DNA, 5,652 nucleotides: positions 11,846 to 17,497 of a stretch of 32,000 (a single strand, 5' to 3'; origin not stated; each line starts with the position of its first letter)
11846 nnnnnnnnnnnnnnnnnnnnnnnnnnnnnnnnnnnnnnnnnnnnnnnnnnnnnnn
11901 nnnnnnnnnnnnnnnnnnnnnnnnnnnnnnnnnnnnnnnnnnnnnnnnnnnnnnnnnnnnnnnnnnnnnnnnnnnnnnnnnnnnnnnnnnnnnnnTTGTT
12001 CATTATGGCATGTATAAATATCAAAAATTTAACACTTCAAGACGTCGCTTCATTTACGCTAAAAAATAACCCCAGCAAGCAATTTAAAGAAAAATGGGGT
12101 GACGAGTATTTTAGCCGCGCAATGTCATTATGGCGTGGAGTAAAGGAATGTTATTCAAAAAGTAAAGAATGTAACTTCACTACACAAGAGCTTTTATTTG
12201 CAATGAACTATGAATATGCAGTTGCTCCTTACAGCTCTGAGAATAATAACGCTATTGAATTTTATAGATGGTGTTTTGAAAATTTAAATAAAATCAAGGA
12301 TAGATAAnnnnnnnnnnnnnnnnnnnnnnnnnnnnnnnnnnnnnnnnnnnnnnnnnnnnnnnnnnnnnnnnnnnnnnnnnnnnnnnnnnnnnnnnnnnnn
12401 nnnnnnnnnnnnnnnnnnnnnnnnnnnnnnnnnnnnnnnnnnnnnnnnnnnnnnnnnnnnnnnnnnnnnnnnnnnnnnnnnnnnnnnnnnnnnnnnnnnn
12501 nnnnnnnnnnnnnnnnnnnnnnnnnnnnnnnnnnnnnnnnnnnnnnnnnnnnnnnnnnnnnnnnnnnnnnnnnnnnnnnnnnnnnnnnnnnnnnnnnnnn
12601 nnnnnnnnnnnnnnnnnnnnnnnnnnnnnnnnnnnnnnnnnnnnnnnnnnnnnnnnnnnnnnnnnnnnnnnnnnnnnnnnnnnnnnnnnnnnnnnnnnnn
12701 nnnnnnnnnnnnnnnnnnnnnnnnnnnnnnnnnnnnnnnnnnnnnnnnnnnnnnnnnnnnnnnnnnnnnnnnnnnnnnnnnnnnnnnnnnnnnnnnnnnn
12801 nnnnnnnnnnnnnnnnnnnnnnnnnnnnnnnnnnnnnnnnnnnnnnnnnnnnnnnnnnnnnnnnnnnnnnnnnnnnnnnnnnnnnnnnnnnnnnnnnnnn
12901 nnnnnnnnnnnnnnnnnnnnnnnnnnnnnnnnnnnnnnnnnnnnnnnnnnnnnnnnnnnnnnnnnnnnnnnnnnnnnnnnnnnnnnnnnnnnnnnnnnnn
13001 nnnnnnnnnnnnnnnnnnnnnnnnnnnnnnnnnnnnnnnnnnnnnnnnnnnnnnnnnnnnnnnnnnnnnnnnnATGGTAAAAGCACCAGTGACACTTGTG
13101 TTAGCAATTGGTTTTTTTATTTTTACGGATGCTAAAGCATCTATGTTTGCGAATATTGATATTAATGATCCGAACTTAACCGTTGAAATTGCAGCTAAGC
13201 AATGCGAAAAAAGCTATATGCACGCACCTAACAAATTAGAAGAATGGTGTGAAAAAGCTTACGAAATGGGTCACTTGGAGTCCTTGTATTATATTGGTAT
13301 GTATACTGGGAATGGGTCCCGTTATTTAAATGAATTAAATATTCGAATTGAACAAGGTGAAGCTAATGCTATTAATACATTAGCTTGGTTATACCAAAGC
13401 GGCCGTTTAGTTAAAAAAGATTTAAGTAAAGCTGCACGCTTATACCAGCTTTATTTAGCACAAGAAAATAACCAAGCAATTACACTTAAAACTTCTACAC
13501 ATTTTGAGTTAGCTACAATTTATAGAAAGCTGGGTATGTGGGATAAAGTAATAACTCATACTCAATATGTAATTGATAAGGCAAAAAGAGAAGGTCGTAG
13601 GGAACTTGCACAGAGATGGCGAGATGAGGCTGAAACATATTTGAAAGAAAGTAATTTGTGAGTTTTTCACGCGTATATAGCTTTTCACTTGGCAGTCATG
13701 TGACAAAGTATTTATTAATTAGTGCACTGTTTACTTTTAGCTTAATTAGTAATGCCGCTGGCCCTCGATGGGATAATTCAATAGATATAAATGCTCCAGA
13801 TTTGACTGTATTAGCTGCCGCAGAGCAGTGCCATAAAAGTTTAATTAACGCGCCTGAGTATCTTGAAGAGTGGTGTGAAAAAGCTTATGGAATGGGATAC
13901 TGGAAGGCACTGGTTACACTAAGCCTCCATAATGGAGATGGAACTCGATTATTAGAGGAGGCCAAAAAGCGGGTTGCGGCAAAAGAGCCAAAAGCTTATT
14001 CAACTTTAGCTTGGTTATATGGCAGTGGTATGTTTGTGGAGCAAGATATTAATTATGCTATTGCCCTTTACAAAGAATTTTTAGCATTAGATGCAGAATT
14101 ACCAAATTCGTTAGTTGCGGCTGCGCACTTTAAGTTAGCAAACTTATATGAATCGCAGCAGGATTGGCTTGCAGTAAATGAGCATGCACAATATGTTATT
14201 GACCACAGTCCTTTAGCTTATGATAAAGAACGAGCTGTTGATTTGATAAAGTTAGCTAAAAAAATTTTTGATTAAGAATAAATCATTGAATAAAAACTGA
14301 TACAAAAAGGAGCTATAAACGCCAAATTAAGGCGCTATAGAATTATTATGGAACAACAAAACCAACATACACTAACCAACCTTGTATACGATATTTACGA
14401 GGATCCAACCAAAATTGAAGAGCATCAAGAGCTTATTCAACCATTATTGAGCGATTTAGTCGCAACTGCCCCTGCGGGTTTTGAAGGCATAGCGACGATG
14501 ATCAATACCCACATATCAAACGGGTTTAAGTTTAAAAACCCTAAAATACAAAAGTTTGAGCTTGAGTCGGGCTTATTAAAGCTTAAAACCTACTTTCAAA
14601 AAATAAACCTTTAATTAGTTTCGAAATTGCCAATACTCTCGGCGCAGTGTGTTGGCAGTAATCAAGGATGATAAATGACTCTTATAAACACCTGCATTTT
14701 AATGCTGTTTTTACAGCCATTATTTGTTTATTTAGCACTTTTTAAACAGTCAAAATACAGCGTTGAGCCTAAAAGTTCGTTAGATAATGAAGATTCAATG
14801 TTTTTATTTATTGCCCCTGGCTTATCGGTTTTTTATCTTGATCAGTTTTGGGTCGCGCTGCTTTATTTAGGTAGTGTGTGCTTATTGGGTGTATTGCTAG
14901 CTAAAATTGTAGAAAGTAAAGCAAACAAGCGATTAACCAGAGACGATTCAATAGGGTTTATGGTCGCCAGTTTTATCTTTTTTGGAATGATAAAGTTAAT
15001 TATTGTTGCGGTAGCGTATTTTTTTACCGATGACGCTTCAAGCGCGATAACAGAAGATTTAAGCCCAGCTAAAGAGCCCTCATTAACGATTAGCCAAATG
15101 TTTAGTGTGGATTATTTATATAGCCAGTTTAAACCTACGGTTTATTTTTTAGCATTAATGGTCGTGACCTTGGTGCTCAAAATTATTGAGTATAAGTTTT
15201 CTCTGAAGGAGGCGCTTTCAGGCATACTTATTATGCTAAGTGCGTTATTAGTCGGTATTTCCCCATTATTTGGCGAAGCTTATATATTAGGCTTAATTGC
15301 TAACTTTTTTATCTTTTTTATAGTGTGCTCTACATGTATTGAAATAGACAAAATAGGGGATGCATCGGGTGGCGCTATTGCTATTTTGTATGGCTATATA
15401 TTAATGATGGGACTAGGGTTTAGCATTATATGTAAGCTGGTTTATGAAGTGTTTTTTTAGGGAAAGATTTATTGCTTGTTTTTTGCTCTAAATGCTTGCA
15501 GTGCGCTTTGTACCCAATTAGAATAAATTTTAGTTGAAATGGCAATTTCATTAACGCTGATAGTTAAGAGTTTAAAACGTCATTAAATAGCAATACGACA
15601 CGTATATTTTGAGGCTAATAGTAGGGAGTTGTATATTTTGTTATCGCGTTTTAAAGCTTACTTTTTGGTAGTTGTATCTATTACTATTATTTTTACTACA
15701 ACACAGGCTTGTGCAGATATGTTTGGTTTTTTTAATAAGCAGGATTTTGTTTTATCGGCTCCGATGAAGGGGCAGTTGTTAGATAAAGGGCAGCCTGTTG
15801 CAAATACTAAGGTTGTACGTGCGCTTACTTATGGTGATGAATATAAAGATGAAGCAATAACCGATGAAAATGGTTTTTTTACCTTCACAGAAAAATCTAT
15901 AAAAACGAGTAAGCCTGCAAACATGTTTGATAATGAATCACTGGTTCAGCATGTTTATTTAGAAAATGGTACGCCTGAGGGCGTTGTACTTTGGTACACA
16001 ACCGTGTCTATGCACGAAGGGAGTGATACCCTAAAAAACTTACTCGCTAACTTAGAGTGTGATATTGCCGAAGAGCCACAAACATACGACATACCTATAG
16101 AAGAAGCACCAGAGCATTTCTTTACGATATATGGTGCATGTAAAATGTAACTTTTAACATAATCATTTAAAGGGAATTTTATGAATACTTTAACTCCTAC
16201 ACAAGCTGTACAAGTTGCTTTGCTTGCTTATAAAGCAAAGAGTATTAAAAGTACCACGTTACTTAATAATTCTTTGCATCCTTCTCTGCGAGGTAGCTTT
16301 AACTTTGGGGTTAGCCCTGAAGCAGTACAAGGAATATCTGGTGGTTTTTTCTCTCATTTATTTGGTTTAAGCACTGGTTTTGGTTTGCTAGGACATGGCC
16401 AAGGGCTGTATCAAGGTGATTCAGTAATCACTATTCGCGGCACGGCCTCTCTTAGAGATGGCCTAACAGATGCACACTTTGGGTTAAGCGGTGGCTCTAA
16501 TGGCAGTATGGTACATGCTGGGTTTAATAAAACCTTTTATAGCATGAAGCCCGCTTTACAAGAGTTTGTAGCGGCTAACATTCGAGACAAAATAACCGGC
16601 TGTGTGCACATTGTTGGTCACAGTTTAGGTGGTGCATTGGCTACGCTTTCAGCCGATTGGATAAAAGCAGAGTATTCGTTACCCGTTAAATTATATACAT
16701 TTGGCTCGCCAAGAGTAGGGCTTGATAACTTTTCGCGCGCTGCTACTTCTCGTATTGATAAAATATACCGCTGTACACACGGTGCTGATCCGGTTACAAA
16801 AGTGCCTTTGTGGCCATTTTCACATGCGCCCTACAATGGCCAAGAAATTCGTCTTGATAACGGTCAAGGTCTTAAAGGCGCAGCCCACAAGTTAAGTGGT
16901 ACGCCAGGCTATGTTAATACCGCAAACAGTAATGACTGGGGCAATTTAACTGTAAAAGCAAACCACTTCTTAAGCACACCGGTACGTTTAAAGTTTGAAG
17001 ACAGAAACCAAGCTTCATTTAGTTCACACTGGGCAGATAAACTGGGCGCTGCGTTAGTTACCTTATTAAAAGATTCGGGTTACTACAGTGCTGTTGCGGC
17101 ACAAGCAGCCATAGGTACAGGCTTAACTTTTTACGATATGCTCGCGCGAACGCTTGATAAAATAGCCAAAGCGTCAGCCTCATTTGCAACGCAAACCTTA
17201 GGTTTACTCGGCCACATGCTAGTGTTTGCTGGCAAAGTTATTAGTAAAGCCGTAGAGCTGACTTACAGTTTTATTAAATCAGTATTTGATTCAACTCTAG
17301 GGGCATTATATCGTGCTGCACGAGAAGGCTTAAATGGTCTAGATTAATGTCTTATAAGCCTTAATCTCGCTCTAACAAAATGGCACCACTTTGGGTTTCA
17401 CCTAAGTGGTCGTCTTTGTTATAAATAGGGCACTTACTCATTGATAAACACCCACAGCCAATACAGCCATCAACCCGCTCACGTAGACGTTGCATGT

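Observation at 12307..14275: EreA/ChaN/Tiki-fold enzyme coupled to two tandem secreted Sel1-repeat paralogs: candidate new T6SS effector/immunity module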

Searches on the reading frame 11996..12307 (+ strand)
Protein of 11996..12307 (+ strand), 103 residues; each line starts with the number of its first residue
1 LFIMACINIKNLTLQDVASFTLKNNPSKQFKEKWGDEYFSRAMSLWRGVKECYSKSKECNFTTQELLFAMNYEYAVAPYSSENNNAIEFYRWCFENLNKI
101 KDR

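Call 4: search_protein_families(library=pfam, proteins=[window:11996-12307:+], max_evalue=1)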
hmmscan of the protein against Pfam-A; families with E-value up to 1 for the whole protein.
window:11996-12307:+ (103 aa): 0 families

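Call 6: search_protein_families(library=ncbifam, proteins=[window:11996-12307:+], max_evalue=1)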
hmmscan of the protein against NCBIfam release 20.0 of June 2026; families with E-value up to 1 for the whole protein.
window:11996-12307:+ (103 aa): 0 families
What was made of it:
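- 11996..12307 (+): 103-aa ORF overlapping the enzyme's start (TAATG); a variable left flank, not a conserved partner. No Pfam or NCBIfam hit (calls 4, 6).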

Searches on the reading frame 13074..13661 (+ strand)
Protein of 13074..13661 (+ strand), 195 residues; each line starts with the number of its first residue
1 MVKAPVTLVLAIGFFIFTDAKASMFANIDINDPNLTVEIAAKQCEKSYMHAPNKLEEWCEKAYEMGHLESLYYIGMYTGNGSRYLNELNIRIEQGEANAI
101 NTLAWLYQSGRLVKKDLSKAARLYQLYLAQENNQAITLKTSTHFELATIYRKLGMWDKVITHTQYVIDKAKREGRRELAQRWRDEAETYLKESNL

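Call 4: search_protein_families(library=pfam, proteins=[window:13074-13661:+], max_evalue=1)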
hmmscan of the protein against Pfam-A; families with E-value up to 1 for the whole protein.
window:13074-13661:+ (195 aa): 5 families
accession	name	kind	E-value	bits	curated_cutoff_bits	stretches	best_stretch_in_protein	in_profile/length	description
PF13176.12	TPR_7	-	0.0063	17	27.9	1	143-174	2-33/36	Tetratricopeptide repeat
PF08238.18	Sel1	-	0.0092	17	30.7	1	100-125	4-29/36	Sel1 repeat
PF09986.15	DUF2225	-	0.078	13.1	21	1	97-187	118-212/214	Uncharacterized protein conserved in bacteria (DUF2225)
PF07719.23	TPR_2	-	0.087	13.4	27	1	143-167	4-28/34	Tetratricopeptide repeat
PF00515.34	TPR_1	-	0.28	11.5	27.8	1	142-163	3-24/34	Tetratricopeptide repeat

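Call 6: search_protein_families(library=ncbifam, proteins=[window:13074-13661:+], max_evalue=1)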
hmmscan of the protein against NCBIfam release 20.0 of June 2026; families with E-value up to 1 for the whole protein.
window:13074-13661:+ (195 aa): 3 families
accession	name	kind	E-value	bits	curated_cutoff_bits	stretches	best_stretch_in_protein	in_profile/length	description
NF038194.1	AlgK_TPR_lipo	equivalog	0.0025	16.5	700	1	42-146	319-418/448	alginate biosynthesis TPR repeat lipoprotein AlgK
NF008756.0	PRK11788.1-4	equivalog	0.013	14.5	474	1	139-194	140-195/389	lipopolysaccharide assembly protein LapB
NF005267.0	PRK06770.1-3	subfamily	0.023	14.7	168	1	2-35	5-38/170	hypothetical protein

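Call 46: search_solved_structures(query=A4, max_evalue=1, show_alignments=1)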
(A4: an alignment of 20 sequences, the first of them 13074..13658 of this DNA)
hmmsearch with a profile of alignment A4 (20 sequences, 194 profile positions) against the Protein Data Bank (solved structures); distinct sequences matched with E-value up to 1: 30.
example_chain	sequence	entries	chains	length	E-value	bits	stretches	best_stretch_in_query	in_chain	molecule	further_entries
6ork_A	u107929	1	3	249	1.5e-11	47.2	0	90-125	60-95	Sel1 repeat protein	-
1ouv_A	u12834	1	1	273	1.3e-08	37.6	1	92-126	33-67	conserved hypothetical secreted protein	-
6ok3_A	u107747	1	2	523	3.8e-08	36.1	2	52-145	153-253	Sel1 repeat protein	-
6ur7_A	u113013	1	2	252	8.8e-06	28.4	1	58-124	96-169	Sel1 repeat family protein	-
6deh_A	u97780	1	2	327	5e-05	25.9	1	57-127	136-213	TPR repeat protein, protein-protein interaction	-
4bwr_A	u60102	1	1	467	0.00038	23.1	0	89-144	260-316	PROTEIN CORRESPONDING TO LOCUS C5321 FROM CFT073 E.COLI STRAIN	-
1klx_A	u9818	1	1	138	0.0007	22.2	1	80-126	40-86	Cysteine Rich Protein B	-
9up5_A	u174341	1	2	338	0.002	20.7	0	132-192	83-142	Lipopolysaccharide assembly protein B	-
7wzb_B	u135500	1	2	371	0.0022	20.5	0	127-189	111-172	Lipopolysaccharide assembly protein B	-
6onw_A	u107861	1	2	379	0.0027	20.3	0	80-131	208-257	Sel1 repeat protein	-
8sxq_A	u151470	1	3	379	0.0028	20.2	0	90-126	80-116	SEL-1 repeat protein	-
6orc_A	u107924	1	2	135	0.0031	20.1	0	97-126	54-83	Sel1 repeat protein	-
8v24_A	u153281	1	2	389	0.007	18.9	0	92-180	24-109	Lipopolysaccharide assembly protein B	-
7t6d_A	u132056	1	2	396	0.0072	18.9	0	92-180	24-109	Lipopolysaccharide assembly protein B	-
8ket_C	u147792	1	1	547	0.0094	18.5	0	93-125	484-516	Protein sel-1 homolog 1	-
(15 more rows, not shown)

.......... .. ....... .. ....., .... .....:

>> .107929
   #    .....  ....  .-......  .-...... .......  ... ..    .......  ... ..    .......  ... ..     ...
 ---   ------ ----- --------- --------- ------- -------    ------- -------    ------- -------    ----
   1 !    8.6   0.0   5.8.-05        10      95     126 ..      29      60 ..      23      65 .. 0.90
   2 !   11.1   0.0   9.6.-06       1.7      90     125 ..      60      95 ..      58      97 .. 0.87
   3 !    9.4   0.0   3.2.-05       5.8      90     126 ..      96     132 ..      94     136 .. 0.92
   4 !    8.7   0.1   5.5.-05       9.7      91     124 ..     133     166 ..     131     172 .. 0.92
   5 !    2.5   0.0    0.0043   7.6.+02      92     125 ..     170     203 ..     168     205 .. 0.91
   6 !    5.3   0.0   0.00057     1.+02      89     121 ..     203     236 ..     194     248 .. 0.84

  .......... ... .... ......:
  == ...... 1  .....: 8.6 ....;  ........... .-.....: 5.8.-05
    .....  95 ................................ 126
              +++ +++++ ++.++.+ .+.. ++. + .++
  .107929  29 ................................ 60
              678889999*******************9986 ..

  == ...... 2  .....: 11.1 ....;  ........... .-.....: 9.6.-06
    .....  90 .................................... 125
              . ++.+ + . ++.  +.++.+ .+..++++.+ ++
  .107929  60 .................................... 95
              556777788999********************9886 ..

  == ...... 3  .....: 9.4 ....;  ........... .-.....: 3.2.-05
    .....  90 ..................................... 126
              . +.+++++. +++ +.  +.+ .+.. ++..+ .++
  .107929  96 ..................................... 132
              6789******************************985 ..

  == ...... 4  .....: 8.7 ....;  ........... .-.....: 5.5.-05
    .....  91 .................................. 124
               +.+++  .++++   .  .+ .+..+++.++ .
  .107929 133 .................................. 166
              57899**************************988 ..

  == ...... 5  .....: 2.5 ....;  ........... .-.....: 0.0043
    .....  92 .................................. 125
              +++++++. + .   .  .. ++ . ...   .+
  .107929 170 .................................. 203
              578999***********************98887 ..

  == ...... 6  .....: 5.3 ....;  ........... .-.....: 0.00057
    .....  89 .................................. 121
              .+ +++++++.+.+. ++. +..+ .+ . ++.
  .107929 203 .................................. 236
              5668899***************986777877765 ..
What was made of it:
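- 13074..13661 (+): SelA: Sel1-like repeat protein with a signal-like N-terminus (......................|S); the proposed cognate immunity; overlaps the enzyme's stop (ATGGTAA). Profile hits PDB Sel1-repeat proteins at 1.5e-11 (call 46).
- On Sel1-like repeat (SLR) proteins: The 20-sequence family profile hits solved Sel1-repeat proteins at 1.5e-11 and HcpC at 1.3e-8 (call 46).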

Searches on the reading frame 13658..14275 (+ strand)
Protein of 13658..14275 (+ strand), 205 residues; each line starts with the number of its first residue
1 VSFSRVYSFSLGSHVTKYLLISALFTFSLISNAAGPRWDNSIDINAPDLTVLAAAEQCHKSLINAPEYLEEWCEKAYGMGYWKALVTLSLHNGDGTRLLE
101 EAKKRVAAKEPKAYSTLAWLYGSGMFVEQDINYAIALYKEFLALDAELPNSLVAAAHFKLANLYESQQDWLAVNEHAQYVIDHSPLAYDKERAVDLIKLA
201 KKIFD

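Call 4: search_protein_families(library=pfam, proteins=[window:13658-14275:+], max_evalue=1)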
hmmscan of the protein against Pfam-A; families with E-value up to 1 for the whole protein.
window:13658-14275:+ (205 aa): 1 family
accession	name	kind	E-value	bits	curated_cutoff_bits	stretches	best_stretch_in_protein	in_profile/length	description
PF08238.18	Sel1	-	0.31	12.1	30.7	1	115-139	5-29/36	Sel1 repeat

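Call 6: search_protein_families(library=ncbifam, proteins=[window:13658-14275:+], max_evalue=1)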
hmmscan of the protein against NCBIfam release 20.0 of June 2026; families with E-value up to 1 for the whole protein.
window:13658-14275:+ (205 aa): 0 families

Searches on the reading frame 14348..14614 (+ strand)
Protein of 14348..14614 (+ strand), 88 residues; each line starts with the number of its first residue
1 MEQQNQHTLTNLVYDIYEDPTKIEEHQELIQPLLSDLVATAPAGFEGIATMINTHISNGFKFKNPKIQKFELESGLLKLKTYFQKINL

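Call 4: search_protein_families(library=pfam, proteins=[window:14348-14614:+], max_evalue=1)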
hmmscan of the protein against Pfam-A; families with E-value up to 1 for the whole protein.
window:14348-14614:+ (88 aa): 0 families

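Call 6: search_protein_families(library=ncbifam, proteins=[window:14348-14614:+], max_evalue=1)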
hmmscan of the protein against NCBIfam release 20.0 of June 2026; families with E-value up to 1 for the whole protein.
window:14348-14614:+ (88 aa): 1 family
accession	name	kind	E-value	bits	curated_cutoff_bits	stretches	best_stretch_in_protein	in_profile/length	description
NF041858.1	anti_silent_Mip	exception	0.2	11.3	50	1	16-33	27-44/46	anti-silencing protein Mip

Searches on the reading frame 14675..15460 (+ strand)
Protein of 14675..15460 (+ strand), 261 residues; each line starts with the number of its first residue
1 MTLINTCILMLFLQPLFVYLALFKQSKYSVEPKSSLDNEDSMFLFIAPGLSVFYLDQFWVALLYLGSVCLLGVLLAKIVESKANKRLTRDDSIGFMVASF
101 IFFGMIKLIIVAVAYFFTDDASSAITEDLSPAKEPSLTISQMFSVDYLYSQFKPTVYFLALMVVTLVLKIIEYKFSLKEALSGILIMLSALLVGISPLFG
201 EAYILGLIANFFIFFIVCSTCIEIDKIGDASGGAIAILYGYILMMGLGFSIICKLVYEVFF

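Call 4: search_protein_families(library=pfam, proteins=[window:14675-15460:+], max_evalue=1)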
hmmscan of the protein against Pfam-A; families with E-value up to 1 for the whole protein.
window:14675-15460:+ (261 aa): 0 families

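Call 6: search_protein_families(library=ncbifam, proteins=[window:14675-15460:+], max_evalue=1)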
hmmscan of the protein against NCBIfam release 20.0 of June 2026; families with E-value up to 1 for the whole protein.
window:14675-15460:+ (261 aa): 1 family
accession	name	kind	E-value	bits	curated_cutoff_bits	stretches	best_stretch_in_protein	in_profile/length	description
NF050117.1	aa3_CtaC_Actin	exception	0.081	12.1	250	1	58-130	44-116/244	aa3-type cytochrome oxidase subunit II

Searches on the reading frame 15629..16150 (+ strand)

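Call 4: search_protein_families(library=pfam, proteins=[window:15629-16150:+], max_evalue=1)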
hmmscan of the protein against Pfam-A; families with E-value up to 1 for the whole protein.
window:15629-16150:+ (173 aa): 7 families
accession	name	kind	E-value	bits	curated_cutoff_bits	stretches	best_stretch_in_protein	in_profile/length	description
PF20598.4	DUF6795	-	1.9e-18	67.1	27.4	1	46-149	1-103/103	Domain of unknown function (DUF6795)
PF10670.15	DUF4198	-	0.00086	19.9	34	1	44-87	147-194/209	Domain of unknown function (DUF4198)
PF13620.12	CarboxypepD_reg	-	0.025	15.3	32.3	1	48-88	4-44/82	Carboxypeptidase regulatory-like domain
PF02369.22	Big_1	-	0.068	13.7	34.9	1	53-93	29-71/93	Bacterial Ig-like domain (group 1)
PF07210.18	DUF1416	-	0.073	13.4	23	1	45-86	21-61/97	Protein of unknown function (DUF1416)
PF11974.14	bMG3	-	0.14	12.6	34.9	1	51-93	22-63/103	Bacterial alpha-2-macroglobulin MG3 domain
PF01060.29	TTR-52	-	0.15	13.2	24.9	1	47-93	1-50/79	Transthyretin-like family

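Call 6: search_protein_families(library=ncbifam, proteins=[window:15629-16150:+], max_evalue=1)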
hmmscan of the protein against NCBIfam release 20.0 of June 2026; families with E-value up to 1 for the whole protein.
window:15629-16150:+ (173 aa): 0 families

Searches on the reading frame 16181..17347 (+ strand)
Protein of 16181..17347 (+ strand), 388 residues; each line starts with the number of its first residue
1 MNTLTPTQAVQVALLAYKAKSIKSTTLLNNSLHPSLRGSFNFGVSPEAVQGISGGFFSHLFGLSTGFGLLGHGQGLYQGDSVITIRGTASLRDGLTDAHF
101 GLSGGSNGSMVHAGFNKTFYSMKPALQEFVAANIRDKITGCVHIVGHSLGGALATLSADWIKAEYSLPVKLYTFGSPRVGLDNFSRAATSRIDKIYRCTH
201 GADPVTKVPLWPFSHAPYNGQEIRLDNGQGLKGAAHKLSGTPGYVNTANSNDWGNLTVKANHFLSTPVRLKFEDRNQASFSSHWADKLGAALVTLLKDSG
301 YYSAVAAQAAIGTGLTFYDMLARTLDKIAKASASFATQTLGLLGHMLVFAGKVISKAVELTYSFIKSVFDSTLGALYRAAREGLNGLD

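Call 4: search_protein_families(library=pfam, proteins=[window:16181-17347:+], max_evalue=1)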
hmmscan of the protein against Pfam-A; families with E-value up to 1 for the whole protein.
window:16181-17347:+ (388 aa): 3 families
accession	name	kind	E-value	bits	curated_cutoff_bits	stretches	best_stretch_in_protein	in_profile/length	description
PF01764.32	Lipase_3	-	1.1e-24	87.4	22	1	82-211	1-138/140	Lipase (class 3)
PF12697.13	Abhydrolase_6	-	0.00031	21.9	26.3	1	127-212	52-121/217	Alpha/beta hydrolase family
PF11187.14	Mbeg1-like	-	0.11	12.3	21.1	1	132-177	76-122/224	Mbeg1-like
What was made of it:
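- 15629..17347 (+): Neighbouring cassette: DUF6795 protein with a hydrophobic N-terminus (15629-16150) plus a class-3 lipase (16181-17347), a Tle-type effector/immunity layout. Pfam hits (call 4).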

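Call 6: search_protein_families(library=ncbifam, proteins=[window:16181-17347:+], max_evalue=1)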
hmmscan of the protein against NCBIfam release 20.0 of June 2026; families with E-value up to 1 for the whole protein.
window:16181-17347:+ (388 aa): 3 families
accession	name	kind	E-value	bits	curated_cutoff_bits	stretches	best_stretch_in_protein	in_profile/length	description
NF047388.1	SA1320_fam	subfamily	0.0057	15.2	230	1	134-251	45-156/644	SA1320 family protein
NF041407.1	XopAP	subfamily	0.013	14.8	400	1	135-187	161-218/318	XopAP family type III secretion system effector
NF011457.0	PRK14875.1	equivalog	0.054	12.5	307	1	125-158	183-216/372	acetoin dehydrogenase dihydrolipoyllysine-residue acetyltransferase subunit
